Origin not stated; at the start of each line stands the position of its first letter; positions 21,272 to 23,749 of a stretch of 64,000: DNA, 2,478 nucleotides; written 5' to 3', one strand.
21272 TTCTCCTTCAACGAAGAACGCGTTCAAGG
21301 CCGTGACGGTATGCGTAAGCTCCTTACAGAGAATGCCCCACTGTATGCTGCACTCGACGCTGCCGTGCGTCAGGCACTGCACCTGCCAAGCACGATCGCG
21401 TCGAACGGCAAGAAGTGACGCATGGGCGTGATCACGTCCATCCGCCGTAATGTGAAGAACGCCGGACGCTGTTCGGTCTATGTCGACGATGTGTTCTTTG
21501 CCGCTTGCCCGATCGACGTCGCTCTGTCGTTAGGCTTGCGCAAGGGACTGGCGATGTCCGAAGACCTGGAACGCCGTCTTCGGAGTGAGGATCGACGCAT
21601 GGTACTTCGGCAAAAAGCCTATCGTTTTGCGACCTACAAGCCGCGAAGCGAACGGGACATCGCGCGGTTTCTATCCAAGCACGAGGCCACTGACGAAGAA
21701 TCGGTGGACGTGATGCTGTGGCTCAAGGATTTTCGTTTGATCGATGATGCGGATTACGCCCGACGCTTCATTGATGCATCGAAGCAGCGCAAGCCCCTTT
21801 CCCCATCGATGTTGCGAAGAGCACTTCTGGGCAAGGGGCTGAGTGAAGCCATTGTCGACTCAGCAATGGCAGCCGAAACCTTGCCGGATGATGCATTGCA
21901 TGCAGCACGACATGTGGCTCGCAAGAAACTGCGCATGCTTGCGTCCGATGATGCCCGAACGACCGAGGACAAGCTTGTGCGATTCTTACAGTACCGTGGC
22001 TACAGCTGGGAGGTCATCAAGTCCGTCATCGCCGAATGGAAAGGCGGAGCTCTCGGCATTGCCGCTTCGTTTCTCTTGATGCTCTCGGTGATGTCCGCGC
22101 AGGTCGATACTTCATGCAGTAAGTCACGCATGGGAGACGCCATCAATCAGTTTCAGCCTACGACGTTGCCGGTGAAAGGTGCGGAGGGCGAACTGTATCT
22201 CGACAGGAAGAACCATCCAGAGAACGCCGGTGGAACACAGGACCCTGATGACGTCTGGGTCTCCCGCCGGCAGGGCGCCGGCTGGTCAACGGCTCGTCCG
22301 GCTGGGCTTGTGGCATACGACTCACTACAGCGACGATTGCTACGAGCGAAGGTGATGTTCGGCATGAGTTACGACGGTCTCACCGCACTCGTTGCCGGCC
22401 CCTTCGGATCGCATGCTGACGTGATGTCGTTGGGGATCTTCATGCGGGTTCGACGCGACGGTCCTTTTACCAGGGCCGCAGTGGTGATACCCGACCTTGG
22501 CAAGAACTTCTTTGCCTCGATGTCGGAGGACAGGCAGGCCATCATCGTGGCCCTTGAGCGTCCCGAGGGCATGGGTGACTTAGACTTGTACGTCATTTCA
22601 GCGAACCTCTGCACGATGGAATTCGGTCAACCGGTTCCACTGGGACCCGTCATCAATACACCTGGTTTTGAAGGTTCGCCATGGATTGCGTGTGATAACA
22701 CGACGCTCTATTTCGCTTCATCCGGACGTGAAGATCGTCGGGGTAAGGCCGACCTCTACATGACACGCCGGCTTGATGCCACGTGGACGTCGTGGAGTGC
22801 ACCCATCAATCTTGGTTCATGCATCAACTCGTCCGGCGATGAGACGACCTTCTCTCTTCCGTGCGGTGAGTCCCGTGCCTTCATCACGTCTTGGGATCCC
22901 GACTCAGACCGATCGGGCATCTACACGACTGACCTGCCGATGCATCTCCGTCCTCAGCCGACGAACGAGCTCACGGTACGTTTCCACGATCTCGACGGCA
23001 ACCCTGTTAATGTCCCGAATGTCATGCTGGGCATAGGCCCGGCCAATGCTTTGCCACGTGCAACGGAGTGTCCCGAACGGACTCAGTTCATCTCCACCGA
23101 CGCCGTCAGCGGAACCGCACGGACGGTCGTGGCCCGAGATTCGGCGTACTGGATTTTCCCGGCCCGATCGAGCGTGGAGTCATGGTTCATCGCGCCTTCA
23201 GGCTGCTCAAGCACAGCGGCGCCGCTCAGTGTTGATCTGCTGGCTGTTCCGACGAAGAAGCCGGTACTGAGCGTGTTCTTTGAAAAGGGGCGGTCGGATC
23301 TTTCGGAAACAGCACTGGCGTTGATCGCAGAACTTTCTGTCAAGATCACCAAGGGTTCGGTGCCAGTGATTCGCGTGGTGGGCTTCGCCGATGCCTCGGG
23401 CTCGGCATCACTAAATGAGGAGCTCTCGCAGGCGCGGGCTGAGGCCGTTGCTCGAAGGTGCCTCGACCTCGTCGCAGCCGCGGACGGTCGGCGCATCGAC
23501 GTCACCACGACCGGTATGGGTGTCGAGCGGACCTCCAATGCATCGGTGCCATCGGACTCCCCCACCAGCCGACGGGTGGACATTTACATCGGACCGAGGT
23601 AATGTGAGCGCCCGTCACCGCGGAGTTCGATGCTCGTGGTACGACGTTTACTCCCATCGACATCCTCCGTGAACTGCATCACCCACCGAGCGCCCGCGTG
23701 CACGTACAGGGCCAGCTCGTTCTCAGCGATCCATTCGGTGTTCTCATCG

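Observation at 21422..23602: RecX fused in frame to a membrane anchor, PD40 beta-propeller repeats and an OmpA-like peptidoglycan-binding domain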

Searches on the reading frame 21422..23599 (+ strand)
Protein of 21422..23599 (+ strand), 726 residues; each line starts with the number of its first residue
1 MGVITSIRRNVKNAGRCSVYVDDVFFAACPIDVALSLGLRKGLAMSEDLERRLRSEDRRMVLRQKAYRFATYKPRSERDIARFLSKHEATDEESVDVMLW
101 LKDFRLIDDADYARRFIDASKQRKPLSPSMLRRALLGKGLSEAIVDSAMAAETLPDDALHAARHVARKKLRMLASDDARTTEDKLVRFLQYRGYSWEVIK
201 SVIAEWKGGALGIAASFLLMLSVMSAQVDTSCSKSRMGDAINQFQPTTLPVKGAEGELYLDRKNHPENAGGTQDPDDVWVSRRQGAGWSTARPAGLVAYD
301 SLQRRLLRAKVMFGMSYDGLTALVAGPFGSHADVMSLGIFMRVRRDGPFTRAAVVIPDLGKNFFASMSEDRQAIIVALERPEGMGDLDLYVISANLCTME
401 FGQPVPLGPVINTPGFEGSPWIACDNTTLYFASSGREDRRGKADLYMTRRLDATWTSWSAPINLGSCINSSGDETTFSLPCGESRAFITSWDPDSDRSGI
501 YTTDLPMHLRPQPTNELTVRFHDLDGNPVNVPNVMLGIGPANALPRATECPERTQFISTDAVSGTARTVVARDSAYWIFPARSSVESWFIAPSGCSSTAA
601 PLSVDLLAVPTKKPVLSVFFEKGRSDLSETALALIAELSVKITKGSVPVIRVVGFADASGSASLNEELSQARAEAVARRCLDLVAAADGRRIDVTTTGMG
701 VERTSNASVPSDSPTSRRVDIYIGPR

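Call 3: search_protein_families(library=pfam, proteins=[window:21422-23599:+], max_evalue=1)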
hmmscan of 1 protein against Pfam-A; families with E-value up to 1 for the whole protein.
window:21422-23599:+ (726 aa): 5 families
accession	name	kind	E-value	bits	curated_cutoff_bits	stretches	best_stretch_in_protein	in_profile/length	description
PF21981.2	RecX_HTH3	-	9.7e-11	42.1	26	1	159-203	4-48/48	RecX, third three-helix domain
PF00691.25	OmpA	-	4.9e-09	36.9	27.2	1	619-707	1-87/98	OmpA family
PF02631.22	RecX_HTH2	-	1.3e-06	29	26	1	108-149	1-42/42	RecX, second three-helix domain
PF21982.2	RecX_HTH1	-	2e-06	28.1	26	1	63-97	2-36/40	RecX, first three-helix domain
PF07676.18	PD40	-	6.1e-06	26.5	20.9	1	407-447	1-38/38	WD40-like Beta Propeller Repeat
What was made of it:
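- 21602..22036 (+): RecX core: three tandem three-helix repeats (aa 61-205). Pfam RecX_HTH1/2/3 are all above the cut-off (call 3).
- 22100..22951 (+): Mature N-terminal motif plus PD40 (TolB-like) beta-propeller, aa 227-510. Pfam PD40 (call 3).
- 23258..23599 (+): OmpA_C-like peptidoglycan-binding domain, aa 613-726, with invariant D657, N665 and R672. Pfam OmpA 36.9 bits against a cut-off of 27.2 (call 3).
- On RecX family (Pfam RecX_HTH1/2/3, RecX_N): Pfam scores are 28.1, 29.0 and 42.1 bits against a cut-off of 26 (call 3).
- On OmpA_C-like peptidoglycan-binding domain (PF00691): Pfam scores 36.9 against 27.2 (call 3).
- Checked: Call 3 (Pfam, all above gathering score): RecX_HTH1 aa 63-97, RecX_HTH2 aa 108-149, RecX_HTH3 aa 159-203, PD40 aa 407-447, OmpA aa 619-707.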

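Call 4: search_protein_families(library=ncbifam, proteins=[window:21422-23599:+], max_evalue=1)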
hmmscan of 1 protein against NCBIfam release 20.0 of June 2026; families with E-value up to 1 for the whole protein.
window:21422-23599:+ (726 aa): 32 families (the best 25 are shown)
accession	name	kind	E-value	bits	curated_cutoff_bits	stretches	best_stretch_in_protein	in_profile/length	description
NF010733.0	PRK14135.1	equivalog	7.9e-28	97.8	240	1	1-206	1-205/267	recombination regulator RecX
NF001058.0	PRK00117.4-1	equivalog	4.1e-26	92.4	194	1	1-205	3-206/214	recombination regulator RecX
NF001063.0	PRK00117.5-3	equivalog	1.6e-18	67.1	186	1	66-204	17-151/165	recombination regulator RecX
NF053607.1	CHU_0125_OmpA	equivalog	6.4e-18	64.6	620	1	316-490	227-396/639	CHU_0125 family OmpA-like outer membrane integrity protein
NF010732.0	PRK14134.1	equivalog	6.3e-17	62.1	351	1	3-205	4-205/283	recombination regulator RecX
NF052230.1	T9SS_PorE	exception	2.4e-14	52.6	600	2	365-492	284-404/648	PorE family type IX secretion system protein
NF001065.0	PRK00117.5-5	equivalog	3.4e-14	53.3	175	1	62-205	7-140/149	recombination regulator RecX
NF001064.0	PRK00117.5-4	equivalog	1.1e-12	47.8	217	1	56-205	27-175/194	recombination regulator RecX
NF001052.0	PRK00117.1-1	equivalog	1.8e-11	44.6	266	1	87-203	49-161/166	recombination regulator RecX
NF001057.0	PRK00117.3-3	equivalog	2.6e-11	43.8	146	1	75-205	18-145/151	recombination regulator RecX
NF053611.1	YiaD_Gzip_OmpA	equivalog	8.7e-11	41.9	175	1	617-723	103-206/206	YiaD family glycine zipper/OmpA-like lipoprotein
NF053585.1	OMP_LP_YfiB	equivalog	1.7e-09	37.8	128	1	618-721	58-158/163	outer membrane lipoprotein YfiB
NF001061.0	PRK00117.5-1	equivalog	3.4e-09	36.7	264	1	49-196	74-220/246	recombination regulator RecX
NF001059.0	PRK00117.4-3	equivalog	6.3e-08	32.5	253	1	55-187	41-173/206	recombination regulator RecX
NF001053.0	PRK00117.1-3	equivalog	2e-07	31.5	216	1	95-204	71-176/180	recombination regulator RecX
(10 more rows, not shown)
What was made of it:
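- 21422..21601 (+): RecX N-terminal domain (aa 1-60; three beta-strands plus a helix); the most conserved part of the protein. NCBIfam long-RecX models align from residue 1 (call 4).
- On NCBIfam RecX equivalogs (for example NF010733, NF001058): Scores are 97.8 against 240 and 92.4 against 194 (call 4).
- On PorE family (NF052230) / T9SS component: The score is 52.6 against a cut-off of 600 (call 4).
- On CHU_0125 OmpA-like outer membrane integrity protein (NF053607): The score is 64.6 against a cut-off of 620, and the match is local, aa 316-490 (call 4).
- Closest known: RecX. Different: NCBIfam RecX equivalog scores (up to 97.8 bits) are below their cut-offs (146-351 bits) (call 4).
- Checked: Call 4: NCBIfam RecX models align to aa 1-206.
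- Tried and rejected: PorE or CHU_0125 membership: rejected on score and missing features (call 4).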

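Call 5: find_homologous_proteins(query=window:21422-23599:+, max_evalue=0.00001)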
Query window:21422-23599:+ (726 aa): 123 proteins with E <= 0.00001 among 8000 candidates; the best 120 are listed.
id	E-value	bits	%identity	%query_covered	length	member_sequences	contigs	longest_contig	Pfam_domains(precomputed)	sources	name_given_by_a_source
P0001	0.0e+0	1602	98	100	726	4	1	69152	PF00691.26,PF02631.23,PF21981.3,PF21982.3,PF07676.19,PF27462.1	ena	-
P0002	2.5e-292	990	61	100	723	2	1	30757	PF00691.26,PF21981.3,PF21982.3,PF27462.1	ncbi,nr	ncbi:MAG: hypothetical protein FGM33_06255 [Candidatus Kapabacteria bacterium]|nr:hypothetical prote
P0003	8.7e-249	846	56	99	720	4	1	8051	PF00691.26,PF21981.3,PF21982.3,PF27462.1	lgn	-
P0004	3.8e-238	811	55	100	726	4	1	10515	PF02631.23,PF21981.3,PF21982.3,PF27462.1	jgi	-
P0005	2.5e-235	801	55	100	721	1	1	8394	PF02631.23,PF21981.3,PF21982.3,PF07676.19,PF27462.1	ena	-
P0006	1.1e-234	799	55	100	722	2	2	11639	PF02631.23,PF21981.3,PF21982.3,PF27462.1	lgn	-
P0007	2.0e-234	798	53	100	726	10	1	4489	PF02631.23,PF21981.3,PF27462.1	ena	-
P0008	1.2e-230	786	53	99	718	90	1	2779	PF00691.26,PF21981.3,PF21982.3,PF27462.1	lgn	-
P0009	1.8e-230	785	53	100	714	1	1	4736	PF00691.26,PF02631.23,PF21981.3,PF21982.3,PF27462.1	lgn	-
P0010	3.7e-226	771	52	99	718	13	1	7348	PF00691.26,PF21981.3,PF21982.3,PF27462.1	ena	-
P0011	1.8e-225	769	53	100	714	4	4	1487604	PF00691.26,PF02631.23,PF21981.3,PF21982.3,PF27462.1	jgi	jgi:SOS response regulatory protein OraA/RecX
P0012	3.6e-225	768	53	100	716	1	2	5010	PF00691.26,PF02631.23,PF21981.3,PF21982.3,PF27462.1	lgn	-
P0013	9.7e-224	763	52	100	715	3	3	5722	PF21981.3,PF21982.3,PF27462.1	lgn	-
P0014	1.1e-223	763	52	100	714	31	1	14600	PF02631.23,PF21981.3,PF21982.3,PF27462.1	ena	-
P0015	4.2e-222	758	52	100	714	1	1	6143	PF00691.26,PF02631.23,PF21981.3,PF21982.3,PF27462.1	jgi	jgi:SOS response regulatory protein OraA/RecX/flagellar motor protein MotB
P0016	1.7e-221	756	51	99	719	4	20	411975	PF00691.26,PF21981.3,PF21982.3,PF27462.1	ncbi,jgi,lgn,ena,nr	ncbi:MAG: hypothetical protein FJ211_05515 [Ignavibacteria bacterium]|nr:hypothetical protein [Ignav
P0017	2.1e-218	745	51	100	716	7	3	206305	PF02631.23,PF21981.3,PF07676.19,PF27462.1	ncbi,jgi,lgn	jgi:SOS response regulatory protein OraA/RecX/outer membrane protein OmpA-like peptidoglycan-associa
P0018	2.2e-180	620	46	99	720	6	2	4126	PF00691.26,PF02631.23,PF21981.3,PF21982.3,PF07676.19,PF27462.1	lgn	-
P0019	9.8e-176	604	46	99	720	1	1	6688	PF00691.26,PF02631.23,PF21981.3,PF21982.3,PF07676.19,PF27462.1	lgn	-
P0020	2.5e-175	603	44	99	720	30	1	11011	PF00691.26,PF02631.23,PF21981.3,PF21982.3,PF07676.19,PF27462.1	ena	-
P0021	8.6e-175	601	45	99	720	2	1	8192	PF00691.26,PF02631.23,PF21981.3,PF21982.3,PF07676.19,PF27462.1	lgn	-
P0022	9.0e-175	601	45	99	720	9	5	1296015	PF00691.26,PF02631.23,PF21981.3,PF21982.3,PF07676.19,PF27462.1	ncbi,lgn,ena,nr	ncbi:MAG: RecX family transcriptional regulator [Ignavibacteria bacterium]|nr:RecX family transcript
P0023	1.3e-174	601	46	100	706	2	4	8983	PF00691.26,PF21981.3,PF21982.3,PF07676.19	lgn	-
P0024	4.0e-174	599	44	99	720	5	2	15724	PF00691.26,PF02631.23,PF21981.3,PF21982.3,PF07676.19,PF27462.1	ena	-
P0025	4.0e-173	596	44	99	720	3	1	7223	PF00691.26,PF02631.23,PF21981.3,PF21982.3,PF07676.19,PF27462.1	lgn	-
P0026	2.2e-172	593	44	99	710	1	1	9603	PF00691.26,PF02631.23,PF21981.3,PF21982.3,PF07676.19,PF27462.1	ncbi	-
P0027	1.8e-171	590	44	99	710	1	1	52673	PF00691.26,PF02631.23,PF21981.3,PF21982.3,PF07676.19,PF27462.1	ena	-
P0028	5.5e-169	582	44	100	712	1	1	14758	PF00691.26,PF02631.23,PF21981.3,PF21982.3,PF13620.13,PF07676.19,PF27462.1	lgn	-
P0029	2.8e-168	580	44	100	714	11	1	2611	PF00691.26,PF02631.23,PF21981.3,PF21982.3,PF07676.19,PF27462.1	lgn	-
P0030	4.8e-168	579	44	100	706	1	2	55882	PF00691.26,PF02631.23,PF21981.3,PF21982.3,PF07676.19,PF27462.1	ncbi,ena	-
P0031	3.1e-167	576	44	99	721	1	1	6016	PF00691.26,PF02631.23,PF21981.3,PF21982.3,PF07676.19,PF27462.1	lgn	-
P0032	1.3e-166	574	43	100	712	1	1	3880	PF00691.26,PF21981.3,PF21982.3,PF27462.1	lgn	-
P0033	3.6e-166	573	44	100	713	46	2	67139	PF00691.26,PF21981.3,PF21982.3,PF27462.1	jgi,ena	jgi:outer membrane protein OmpA-like peptidoglycan-associated protein/SOS response regulatory protei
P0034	4.5e-166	572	43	100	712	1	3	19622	PF00691.26,PF02631.23,PF21981.3,PF21982.3,PF07676.19,PF27462.1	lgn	-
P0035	8.4e-166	572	44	100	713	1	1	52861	PF00691.26,PF21981.3,PF21982.3,PF07676.19,PF27462.1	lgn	-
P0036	2.1e-165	570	44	99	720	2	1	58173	PF00691.26,PF02631.23,PF21981.3,PF21982.3,PF07676.19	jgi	-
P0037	1.0e-164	568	44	100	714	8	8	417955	PF00691.26,PF21981.3,PF21982.3,PF07676.19,PF27462.1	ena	-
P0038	4.4e-164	566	43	99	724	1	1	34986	PF00691.26,PF02631.23,PF21981.3,PF21982.3,PF07676.19,PF27462.1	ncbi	-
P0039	4.5e-164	566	43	100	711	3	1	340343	PF00691.26,PF02631.23,PF21981.3,PF21982.3,PF07676.19,PF27462.1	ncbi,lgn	-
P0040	1.2e-163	564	44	100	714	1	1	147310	PF00691.26,PF02631.23,PF21981.3,PF21982.3,PF07676.19,PF27462.1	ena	-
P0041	5.9e-163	562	43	99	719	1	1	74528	PF00691.26,PF02631.23,PF21981.3,PF21982.3,PF07676.19,PF27462.1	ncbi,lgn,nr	ncbi:MAG: RecX family transcriptional regulator [Candidatus Kapabacteria bacterium]|nr:RecX family t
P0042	1.9e-161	557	42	100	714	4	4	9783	PF00691.26,PF02631.23,PF21981.3,PF21982.3,PF07676.19,PF27462.1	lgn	-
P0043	2.3e-161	557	41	100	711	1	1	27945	PF00691.26,PF02631.23,PF21981.3,PF21982.3,PF07676.19,PF27462.1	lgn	-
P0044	8.8e-161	555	42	99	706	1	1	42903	PF00691.26,PF02631.23,PF21981.3,PF21982.3,PF07676.19,PF27462.1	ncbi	-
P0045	1.7e-160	554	43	99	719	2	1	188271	PF00691.26,PF21981.3,PF21982.3,PF07676.19,PF27462.1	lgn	-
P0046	7.9e-160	552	41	99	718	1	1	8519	PF00691.26,PF02631.23,PF21981.3,PF21982.3,PF27462.1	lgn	-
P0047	2.3e-159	550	42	99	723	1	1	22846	PF00691.26,PF02631.23,PF21981.3,PF21982.3,PF07676.19,PF27462.1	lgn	-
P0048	2.1e-157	544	42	99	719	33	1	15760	PF00691.26,PF21981.3,PF21982.3,PF07676.19,PF27462.1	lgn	-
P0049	2.4e-157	544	43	99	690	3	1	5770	PF00691.26,PF02631.23,PF21981.3,PF21982.3,PF07676.19,PF27462.1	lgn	-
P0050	2.9e-157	543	41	100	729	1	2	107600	PF00691.26,PF02631.23,PF21981.3,PF21982.3,PF27462.1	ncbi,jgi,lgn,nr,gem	ncbi:MAG: RecX family transcriptional regulator [bacterium]|nr:RecX family transcriptional regulator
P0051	1.6e-156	541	42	99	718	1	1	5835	PF00691.26,PF02631.23,PF21981.3,PF21982.3,PF27462.1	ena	-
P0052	2.5e-156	540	41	99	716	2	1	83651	PF00691.26,PF21981.3,PF21982.3,PF13620.13,PF07676.19,PF27462.1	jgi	-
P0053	7.9e-156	539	41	100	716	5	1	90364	PF00691.26,PF21981.3,PF21982.3,PF13620.13,PF07676.19,PF27462.1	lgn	-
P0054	8.6e-156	538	40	99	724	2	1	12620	PF00691.26,PF02631.23,PF21981.3,PF21982.3,PF07676.19,PF27462.1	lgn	-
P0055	3.4e-154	533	41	99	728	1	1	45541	PF00691.26,PF02631.23,PF21981.3,PF21982.3,PF07676.19,PF27462.1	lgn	-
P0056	6.5e-153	529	40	99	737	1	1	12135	PF00691.26,PF02631.23,PF21981.3,PF21982.3,PF27462.1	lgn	-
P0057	1.0e-152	528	42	97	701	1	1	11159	PF00691.26,PF02631.23,PF21981.3,PF21982.3,PF07676.19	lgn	-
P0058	1.2e-151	525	49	78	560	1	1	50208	PF21981.3,PF21982.3,PF27462.1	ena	-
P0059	1.6e-150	521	42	99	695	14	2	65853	PF00691.26,PF02631.23,PF21981.3,PF21982.3,PF27462.1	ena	-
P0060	1.7e-150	521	41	99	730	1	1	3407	PF00691.26,PF02631.23,PF21981.3,PF21982.3,PF27462.1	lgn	-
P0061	1.2e-147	512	40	100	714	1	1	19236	PF00691.26,PF02631.23,PF21981.3,PF07676.19,PF27462.1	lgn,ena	-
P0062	4.2e-145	503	41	99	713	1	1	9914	PF00691.26,PF21981.3,PF21982.3,PF07676.19,PF27462.1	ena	-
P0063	4.0e-143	497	41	100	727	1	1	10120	PF00691.26,PF02631.23,PF21981.3,PF21982.3,PF07676.19,PF27462.1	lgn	-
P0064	8.0e-142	492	39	99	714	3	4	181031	PF00691.26,PF02631.23,PF21981.3,PF21982.3,PF07676.19,PF27462.1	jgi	jgi:OmpA-OmpF porin, OOP family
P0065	1.6e-129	452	37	99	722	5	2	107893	PF00691.26,PF02631.23,PF21981.3,PF21982.3,PF13620.13,PF07676.19,PF27462.1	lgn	-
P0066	9.0e-128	446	37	99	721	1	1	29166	PF00691.26,PF21981.3,PF21982.3,PF07676.19,PF27462.1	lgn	-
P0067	4.0e-127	444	36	99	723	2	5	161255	PF00691.26,PF02631.23,PF21981.3,PF21982.3,PF07676.19,PF27462.1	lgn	-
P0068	1.8e-126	442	35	99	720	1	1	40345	PF00691.26,PF21981.3,PF21982.3,PF07676.19,PF27462.1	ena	-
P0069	1.8e-120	422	37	97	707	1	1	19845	PF00691.26,PF21981.3,PF21982.3,PF07676.19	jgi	jgi:SOS response regulatory protein OraA/RecX/outer membrane protein OmpA-like peptidoglycan-associa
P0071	1.5e-81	293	39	65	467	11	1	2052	PF00691.26,PF07676.19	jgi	jgi:outer membrane protein OmpA-like peptidoglycan-associated protein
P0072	9.3e-59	218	33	63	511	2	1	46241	PF00691.26,PF07676.19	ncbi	-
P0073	1.6e-54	204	33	65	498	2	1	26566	PF00691.26,PF07676.19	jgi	jgi:hypothetical protein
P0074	8.7e-46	175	36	42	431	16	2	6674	PF00691.26,PF07676.19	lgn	-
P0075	4.7e-36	143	29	49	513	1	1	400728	PF00691.26,PF07676.19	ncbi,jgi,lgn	-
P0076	2.8e-32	130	27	68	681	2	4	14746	PF00691.26,PF07676.19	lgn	-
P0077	1.7e-29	121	26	71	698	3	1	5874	PF00691.26,PF07676.19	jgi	-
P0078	3.8e-28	117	26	68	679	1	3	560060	PF00691.26,PF07676.19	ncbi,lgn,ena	-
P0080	4.9e-26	110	26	48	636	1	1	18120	PF00691.26,PF13414.13,PF07676.19,PF04616.21,PF14559.13,PF00515.35,PF12895.14,PF13424.13,PF21033.5,PF13432.13,PF13181.13,PF07719.24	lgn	-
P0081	7.5e-26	109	27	67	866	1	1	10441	PF00691.26,PF07676.19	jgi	-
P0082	9.9e-26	109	25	65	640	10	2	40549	PF00691.26,PF13414.13,PF00515.35,PF13181.13,PF07676.19,PF07719.24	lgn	-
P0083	1.1e-25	108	26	39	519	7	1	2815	PF00691.26,PF07676.19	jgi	jgi:outer membrane protein OmpA-like peptidoglycan-associated protein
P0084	2.4e-25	107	33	20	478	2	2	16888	PF00691.26,PF05359.17,PF07676.19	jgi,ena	-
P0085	4.1e-23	100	26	64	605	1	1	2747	PF00691.26,PF00515.35,PF13181.13,PF07676.19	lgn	-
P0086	7.2e-23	99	27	41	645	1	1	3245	PF00691.26,PF14559.13,PF13431.13,PF00515.35,PF13432.13,PF13428.13,PF13181.13,PF07676.19,PF07719.24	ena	-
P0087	7.6e-23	99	26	48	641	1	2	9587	PF00691.26,PF07676.19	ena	-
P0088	8.5e-23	99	25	49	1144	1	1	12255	PF00691.26,PF07676.19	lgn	-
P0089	3.8e-22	97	24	61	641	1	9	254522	PF00691.26,PF07676.19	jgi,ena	-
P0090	1.9e-21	94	25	44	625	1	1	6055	PF00691.26,PF14559.13,PF13431.13,PF00515.35,PF13432.13,PF13181.13,PF07676.19,PF07719.24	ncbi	-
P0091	5.3e-21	93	24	64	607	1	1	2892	PF00691.26,PF07676.19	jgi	-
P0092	2.3e-20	91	32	34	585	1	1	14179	PF00691.26,PF07676.19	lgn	-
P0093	1.5e-19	88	24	66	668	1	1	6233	PF00691.26,PF05359.17,PF07676.19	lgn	-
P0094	2.7e-19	87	33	22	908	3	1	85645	PF00691.26,PF07676.19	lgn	-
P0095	3.4e-19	87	25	47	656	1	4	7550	PF00691.26,PF07676.19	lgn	-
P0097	1.4e-17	82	25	64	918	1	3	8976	PF00691.26,PF07676.19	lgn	-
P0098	2.1e-17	81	27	44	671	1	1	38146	PF00691.26,PF13181.13,PF07676.19,PF07719.24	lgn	-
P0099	9.5e-16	76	25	64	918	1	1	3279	PF00691.26,PF07676.19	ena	-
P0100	1.0e-15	75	29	26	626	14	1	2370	PF00691.26,PF13432.13,PF07676.19,PF07719.24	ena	-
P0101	1.2e-15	75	46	12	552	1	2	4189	PF00691.26,PF13432.13,PF07676.19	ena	-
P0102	1.4e-15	75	26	44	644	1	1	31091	PF00691.26,PF14559.13,PF13432.13,PF13428.13,PF07676.19,PF07719.24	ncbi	ncbi:MAG: OmpA family protein [Bacteroidales bacterium]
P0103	1.8e-14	71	34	17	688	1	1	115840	PF00691.26,PF00515.35,PF21033.5,PF07676.19,PF07719.24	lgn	-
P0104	2.8e-14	71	25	44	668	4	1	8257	PF00691.26,PF24575.2,PF13620.13,PF07676.19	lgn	-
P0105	4.6e-14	70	31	17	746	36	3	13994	PF00691.26,PF14559.13,PF13715.13,PF13432.13,PF13620.13,PF07676.19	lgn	-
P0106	5.8e-13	66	26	49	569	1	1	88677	PF00691.26,PF07676.19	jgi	-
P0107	4.5e-11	60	25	44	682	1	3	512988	PF00691.26,PF24575.2,PF13620.13,PF07676.19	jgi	jgi:peptidoglycan-associated lipoprotein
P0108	8.4e-11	59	31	18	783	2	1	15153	PF00691.26,PF13620.13,PF07676.19,PF17210.10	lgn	-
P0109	1.3e-10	59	30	25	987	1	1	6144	PF00691.26,PF07676.19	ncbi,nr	ncbi:MAG: OmpA family protein, partial [Bacteroidetes bacterium]|nr:OmpA family protein [Bacteroidot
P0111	2.1e-9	55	25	44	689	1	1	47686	PF00691.26,PF13432.13,PF13620.13,PF07676.19,PF07719.24,PF13174.13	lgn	-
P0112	3.8e-9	54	37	19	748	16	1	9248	PF00691.26,PF13715.13,PF22902.3,PF11974.15,PF13432.13,PF13620.13,PF13181.13,PF07676.19,PF17210.10,PF07719.24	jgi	jgi:outer membrane protein OmpA-like peptidoglycan-associated protein/tetratricopeptide (TPR) repeat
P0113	1.4e-8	52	34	17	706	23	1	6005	PF00691.26,PF13424.13,PF13620.13,PF07676.19,PF07719.24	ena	-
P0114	5.9e-8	50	25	48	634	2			PF00691.26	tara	tara:strand:+ start:700 stop:2604 length:1905 start_codon:yes stop_codon:yes gene_type:complete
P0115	3.4e-7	47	33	17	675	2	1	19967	PF00691.26,PF13432.13,PF07676.19,PF07719.24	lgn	-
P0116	3.8e-7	47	24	43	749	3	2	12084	PF00691.26,PF13620.13,PF07676.19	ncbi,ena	-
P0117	6.7e-7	46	23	44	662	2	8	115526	PF00691.26,PF13715.13,PF13424.13,PF13620.13,PF07676.19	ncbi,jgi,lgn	jgi:peptidoglycan-associated lipoprotein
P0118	7.1e-7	46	26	45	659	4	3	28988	PF00691.26,PF13428.13,PF07676.19,PF13174.13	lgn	-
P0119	9.3e-7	46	23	42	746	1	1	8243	PF00691.26,PF07676.19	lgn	-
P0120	1.4e-6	45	25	45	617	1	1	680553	PF00691.26,PF11974.15,PF13620.13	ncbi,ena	-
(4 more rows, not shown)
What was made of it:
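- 22952..23257 (+): CRD-like beta-sandwich linker domain, aa 511-612. PF13620 CarboxypepD_reg is listed for homologs P0028, P0052, P0053 and P0065 (call 5).
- Checked: A 98%-identical 726-aa protein comes from an independent ENA assembly (P0001), and about 70 further clusters cover 97-100% of the query (call 5).
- Sixty-nine clusters of 690-737 aa give 97-100% coverage and 35-98% identity (call 5).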
